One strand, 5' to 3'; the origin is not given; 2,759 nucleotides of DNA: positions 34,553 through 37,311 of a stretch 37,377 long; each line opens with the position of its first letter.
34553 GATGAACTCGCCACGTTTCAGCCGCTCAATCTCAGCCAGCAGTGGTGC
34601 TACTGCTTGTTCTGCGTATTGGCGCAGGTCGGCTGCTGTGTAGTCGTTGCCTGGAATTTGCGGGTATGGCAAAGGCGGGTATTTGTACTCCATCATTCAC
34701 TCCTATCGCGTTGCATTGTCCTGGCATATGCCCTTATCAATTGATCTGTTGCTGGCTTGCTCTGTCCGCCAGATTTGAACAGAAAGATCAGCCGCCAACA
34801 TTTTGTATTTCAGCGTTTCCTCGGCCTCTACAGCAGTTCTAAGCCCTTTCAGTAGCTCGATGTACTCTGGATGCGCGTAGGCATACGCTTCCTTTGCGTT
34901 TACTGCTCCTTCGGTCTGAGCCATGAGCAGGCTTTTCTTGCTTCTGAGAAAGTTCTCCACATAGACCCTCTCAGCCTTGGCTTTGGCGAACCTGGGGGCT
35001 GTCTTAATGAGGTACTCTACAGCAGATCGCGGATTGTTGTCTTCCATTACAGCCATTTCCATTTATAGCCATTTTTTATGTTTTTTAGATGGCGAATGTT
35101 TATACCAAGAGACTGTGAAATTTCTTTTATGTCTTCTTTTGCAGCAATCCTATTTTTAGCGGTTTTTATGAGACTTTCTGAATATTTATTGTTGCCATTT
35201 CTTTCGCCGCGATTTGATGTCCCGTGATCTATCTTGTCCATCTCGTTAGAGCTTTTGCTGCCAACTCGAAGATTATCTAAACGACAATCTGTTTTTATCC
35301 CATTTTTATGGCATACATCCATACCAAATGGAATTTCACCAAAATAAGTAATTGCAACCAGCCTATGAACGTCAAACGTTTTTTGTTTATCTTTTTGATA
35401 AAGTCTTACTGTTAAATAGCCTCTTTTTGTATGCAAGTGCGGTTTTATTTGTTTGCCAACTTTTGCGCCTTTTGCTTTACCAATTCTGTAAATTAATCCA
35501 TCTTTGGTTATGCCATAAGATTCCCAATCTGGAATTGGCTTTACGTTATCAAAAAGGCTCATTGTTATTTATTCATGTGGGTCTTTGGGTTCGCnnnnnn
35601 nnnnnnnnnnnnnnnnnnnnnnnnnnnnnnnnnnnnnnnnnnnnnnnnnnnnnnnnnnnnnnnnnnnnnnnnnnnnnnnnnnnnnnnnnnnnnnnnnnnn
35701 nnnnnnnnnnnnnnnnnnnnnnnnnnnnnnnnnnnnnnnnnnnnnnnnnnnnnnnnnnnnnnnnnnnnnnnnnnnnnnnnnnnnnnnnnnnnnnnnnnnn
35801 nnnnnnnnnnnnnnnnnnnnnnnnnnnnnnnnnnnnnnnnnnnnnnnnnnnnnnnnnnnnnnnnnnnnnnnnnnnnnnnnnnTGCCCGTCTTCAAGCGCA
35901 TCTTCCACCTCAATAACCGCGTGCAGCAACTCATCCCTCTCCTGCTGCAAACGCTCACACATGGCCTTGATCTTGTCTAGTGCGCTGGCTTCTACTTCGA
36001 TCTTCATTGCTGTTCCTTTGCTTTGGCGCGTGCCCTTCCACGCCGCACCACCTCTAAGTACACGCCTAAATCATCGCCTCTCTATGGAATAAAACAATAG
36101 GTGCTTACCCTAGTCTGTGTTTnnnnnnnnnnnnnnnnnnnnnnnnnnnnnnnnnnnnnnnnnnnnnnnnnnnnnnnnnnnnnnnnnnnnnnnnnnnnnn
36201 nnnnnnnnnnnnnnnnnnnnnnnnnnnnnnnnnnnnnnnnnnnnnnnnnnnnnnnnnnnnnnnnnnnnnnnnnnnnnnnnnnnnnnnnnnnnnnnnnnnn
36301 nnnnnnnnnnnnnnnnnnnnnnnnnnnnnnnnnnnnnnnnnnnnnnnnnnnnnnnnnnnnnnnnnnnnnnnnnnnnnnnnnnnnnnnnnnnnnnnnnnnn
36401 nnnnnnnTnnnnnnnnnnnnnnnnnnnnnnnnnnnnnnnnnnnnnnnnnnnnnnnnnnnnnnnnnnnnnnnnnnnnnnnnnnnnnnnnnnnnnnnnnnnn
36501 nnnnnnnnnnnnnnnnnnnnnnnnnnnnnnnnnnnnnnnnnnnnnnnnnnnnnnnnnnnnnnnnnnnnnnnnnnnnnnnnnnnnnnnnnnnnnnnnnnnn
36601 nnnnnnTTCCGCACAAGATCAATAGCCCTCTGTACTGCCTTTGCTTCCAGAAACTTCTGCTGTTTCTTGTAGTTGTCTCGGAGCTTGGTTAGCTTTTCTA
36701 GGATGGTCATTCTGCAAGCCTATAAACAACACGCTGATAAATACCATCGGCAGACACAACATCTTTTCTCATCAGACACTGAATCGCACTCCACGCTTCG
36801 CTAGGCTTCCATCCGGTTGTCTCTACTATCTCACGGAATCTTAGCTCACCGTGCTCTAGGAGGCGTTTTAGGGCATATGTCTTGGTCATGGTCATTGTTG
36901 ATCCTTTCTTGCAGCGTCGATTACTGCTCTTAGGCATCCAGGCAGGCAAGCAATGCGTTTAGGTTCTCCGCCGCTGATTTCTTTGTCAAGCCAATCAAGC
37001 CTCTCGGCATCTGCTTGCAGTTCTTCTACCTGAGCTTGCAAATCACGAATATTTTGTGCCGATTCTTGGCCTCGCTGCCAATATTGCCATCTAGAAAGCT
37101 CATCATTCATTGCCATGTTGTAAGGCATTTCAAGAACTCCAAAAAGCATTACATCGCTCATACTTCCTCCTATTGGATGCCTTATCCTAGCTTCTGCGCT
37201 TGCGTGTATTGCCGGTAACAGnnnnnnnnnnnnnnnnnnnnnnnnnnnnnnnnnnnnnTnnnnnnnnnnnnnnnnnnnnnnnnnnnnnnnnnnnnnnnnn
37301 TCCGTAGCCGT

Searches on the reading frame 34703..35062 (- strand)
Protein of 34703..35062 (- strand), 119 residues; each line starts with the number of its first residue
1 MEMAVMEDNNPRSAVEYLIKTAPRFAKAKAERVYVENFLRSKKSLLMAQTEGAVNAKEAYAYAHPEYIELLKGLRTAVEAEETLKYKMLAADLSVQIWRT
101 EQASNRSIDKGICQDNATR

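Call 21: search_protein_families(library=phrogs, proteins=[window:34703-35062:-], max_evalue=0.01)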
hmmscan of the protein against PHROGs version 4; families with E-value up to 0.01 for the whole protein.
window:34703-35062:- (119 aa): 0 families

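Call 58: search_protein_families(library=pfam, proteins=[window:34703-35062:-], max_evalue=0.05)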
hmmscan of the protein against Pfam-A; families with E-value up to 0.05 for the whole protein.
window:34703-35062:- (119 aa): 0 families

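Call 60: search_solved_structures(query=window:34703-35062:-, max_evalue=10)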
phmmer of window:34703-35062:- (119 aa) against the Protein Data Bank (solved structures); distinct sequences matched with E-value up to 10: 0.

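Call 62: find_homologous_proteins(query=window:34703-35062:-, max_evalue=0.00001)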
Query window:34703-35062:- (119 aa): 217 proteins with E <= 0.00001 among 221 candidates; the best 120 are listed.
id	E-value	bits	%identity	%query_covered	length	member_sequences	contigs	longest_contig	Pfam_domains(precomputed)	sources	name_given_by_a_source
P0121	1.4e-67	242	99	98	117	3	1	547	-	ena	-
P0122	2.0e-56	207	88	93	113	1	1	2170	-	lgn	-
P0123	3.4e-55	203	88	92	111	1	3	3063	-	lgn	-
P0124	1.9e-53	197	88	89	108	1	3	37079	-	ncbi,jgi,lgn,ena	-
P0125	8.1e-48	179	81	88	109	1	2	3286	-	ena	-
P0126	1.2e-46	175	79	95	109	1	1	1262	-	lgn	-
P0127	5.0e-45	170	77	95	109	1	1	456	-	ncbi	-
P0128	2.5e-44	168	73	95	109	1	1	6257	-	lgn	-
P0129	6.4e-44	166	73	95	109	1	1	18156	-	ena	-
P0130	8.9e-44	166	73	91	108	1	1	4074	-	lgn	-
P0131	1.1e-43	166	73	95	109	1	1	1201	-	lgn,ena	-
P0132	1.3e-43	165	75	95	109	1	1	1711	-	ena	-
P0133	1.7e-43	165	73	95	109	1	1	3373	-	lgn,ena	-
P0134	2.5e-43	164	71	97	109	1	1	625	-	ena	-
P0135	2.6e-43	164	73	95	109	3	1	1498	-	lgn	-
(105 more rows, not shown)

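Call 69: predict_structure(alignment_id=A1)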
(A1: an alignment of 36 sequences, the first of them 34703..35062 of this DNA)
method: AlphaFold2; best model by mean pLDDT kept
length: 119 residues; sequences in the alignment: 36
mean_pLDDT: 85.9   pTM: 0.63
mean pLDDT of the five models: 85.9, 85.6, 84.4, 84.4, 84.1
residues with pLDDT >= 90: 68; 70-90: 37; 50-70: 9; < 50: 5
segments of 3 or more residues with pLDDT < 50: 1-5
pLDDT, mean of each block of 10 residues (from residue 1): 55 89 93 93 91 89 92 94 92 90 84 67
secondary structure, 60 per line:
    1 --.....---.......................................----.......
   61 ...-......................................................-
elements in order: H3-7 H11-49 H54-63 H65-118

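Call 71: fold_search(model_id=the predicted structure, library=pdb)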
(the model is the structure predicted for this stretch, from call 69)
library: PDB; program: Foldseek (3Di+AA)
matches with E <= 10: 390; with E <= 0.001: 0
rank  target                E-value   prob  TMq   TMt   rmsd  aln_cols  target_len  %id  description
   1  4zwt_F                1.7e-01  1.00  0.66  0.63   4.7       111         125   11  Crystal Structure of the Bacteriophage T4 recombination mediator protein UvsY, Lattice Type IV (released 2016-03-02)
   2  4zwt_H                2.0e-01  0.99  0.62  0.59   5.2       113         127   11  Crystal Structure of the Bacteriophage T4 recombination mediator protein UvsY, Lattice Type IV (released 2016-03-02)
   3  4zwt_E                2.5e-01  0.99  0.64  0.61   4.8       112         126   10  Crystal Structure of the Bacteriophage T4 recombination mediator protein UvsY, Lattice Type IV (released 2016-03-02)
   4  4zwt_J                2.5e-01  0.99  0.61  0.55   4.3       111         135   12  Crystal Structure of the Bacteriophage T4 recombination mediator protein UvsY, Lattice Type IV (released 2016-03-02)
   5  4zwt_M                3.4e-01  0.99  0.65  0.64   4.9       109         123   10  Crystal Structure of the Bacteriophage T4 recombination mediator protein UvsY, Lattice Type IV (released 2016-03-02)
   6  4zwr_C                3.6e-01  0.77  0.44  0.39   6.6       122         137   13  Crystal Structure of the Bacteriophage T4 recombination mediator protein UvsY, Lattice Type II (released 2016-03-02)
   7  4zwq_G                4.0e-01  0.98  0.63  0.58   4.6       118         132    9  Crystal Structure of the Bacteriophage T4 recombination mediator protein UvsY, Lattice Type I (released 2016-03-02)
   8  4zwr_D                4.3e-01  0.98  0.63  0.57   4.9       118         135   10  Crystal Structure of the Bacteriophage T4 recombination mediator protein UvsY, Lattice Type II (released 2016-03-02)
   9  5j9w_H                4.5e-01  0.80  0.52  0.52   9.6       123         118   12  Crystal structure of the NuA4 core complex (released 2016-10-26)
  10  4zwq_A                5.4e-01  0.97  0.62  0.56   4.0       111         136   10  Crystal Structure of the Bacteriophage T4 recombination mediator protein UvsY, Lattice Type I (released 2016-03-02)
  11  4zwq_C                5.4e-01  0.69  0.43  0.39   6.8       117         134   12  Crystal Structure of the Bacteriophage T4 recombination mediator protein UvsY, Lattice Type I (released 2016-03-02)
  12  4zwt_B                5.7e-01  0.98  0.66  0.62   4.7       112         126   11  Crystal Structure of the Bacteriophage T4 recombination mediator protein UvsY, Lattice Type IV (released 2016-03-02)
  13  4zwq_B                5.7e-01  0.95  0.62  0.56   5.4       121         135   11  Crystal Structure of the Bacteriophage T4 recombination mediator protein UvsY, Lattice Type I (released 2016-03-02)
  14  4zwt_C                6.1e-01  0.97  0.65  0.58   4.7       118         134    8  Crystal Structure of the Bacteriophage T4 recombination mediator protein UvsY, Lattice Type IV (released 2016-03-02)
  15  4zwt_D                6.1e-01  0.97  0.65  0.61   4.8       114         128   10  Crystal Structure of the Bacteriophage T4 recombination mediator protein UvsY, Lattice Type IV (released 2016-03-02)
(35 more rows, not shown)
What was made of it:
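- The co-occurring 119-aa protein models as a UvsY-like helical hairpin (calls 69, 71).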

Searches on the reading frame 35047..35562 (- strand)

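Call 21: search_protein_families(library=phrogs, proteins=[window:35047-35562:-], max_evalue=0.01)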
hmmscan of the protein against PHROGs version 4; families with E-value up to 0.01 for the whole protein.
window:35047-35562:- (171 aa): 12 families
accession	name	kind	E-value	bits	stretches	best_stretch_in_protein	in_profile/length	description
phrog_59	-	DNA, RNA and nucleotide metabolism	5.7e-35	122.5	1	6-171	139-275/423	HNH endonuclease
phrog_1492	-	DNA, RNA and nucleotide metabolism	2.5e-28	100.4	1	8-118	48-167/414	HNH endonuclease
phrog_959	-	DNA, RNA and nucleotide metabolism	5.9e-25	88.6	1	6-130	7-126/138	HNH endonuclease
phrog_99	-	DNA, RNA and nucleotide metabolism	2.7e-18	67.8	1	10-116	114-211/383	HNH endonuclease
phrog_7545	-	DNA, RNA and nucleotide metabolism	7.5e-09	37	1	38-104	57-127/160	HNH endonuclease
phrog_826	-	DNA, RNA and nucleotide metabolism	4.2e-07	30.8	1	45-111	93-159/281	HNH endonuclease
phrog_4578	-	DNA, RNA and nucleotide metabolism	9.6e-07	29.8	1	58-110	7-59/130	HNH endonuclease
phrog_1891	-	DNA, RNA and nucleotide metabolism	2.5e-06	28.1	1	43-106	146-208/255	HNH endonuclease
phrog_1872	-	DNA, RNA and nucleotide metabolism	7.3e-06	27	1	46-143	47-142/166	endonuclease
phrog_30377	-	DNA, RNA and nucleotide metabolism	5.9e-05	24.2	1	65-110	12-55/82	HNH endonuclease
phrog_17657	-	DNA, RNA and nucleotide metabolism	0.00047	21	1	21-99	78-163/168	HNH endonuclease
phrog_6254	-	DNA, RNA and nucleotide metabolism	0.0018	19.5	1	42-165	19-150/154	HNH endonuclease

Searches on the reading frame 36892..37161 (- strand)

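Call 21: search_protein_families(library=phrogs, proteins=[window:36892-37161:-], max_evalue=0.01)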
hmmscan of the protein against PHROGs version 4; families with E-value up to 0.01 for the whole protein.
window:36892-37161:- (89 aa): 0 families

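Call 58: search_protein_families(library=pfam, proteins=[window:36892-37161:-], max_evalue=0.05)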
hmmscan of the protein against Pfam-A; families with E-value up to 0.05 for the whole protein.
window:36892-37161:- (89 aa): 1 family
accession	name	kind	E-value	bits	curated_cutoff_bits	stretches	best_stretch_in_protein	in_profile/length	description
PF24615.2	Spectrin_Anc-1_2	-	0.036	14.8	28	1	18-64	16-62/105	Nuclear anchorage protein 1, spectrin repeat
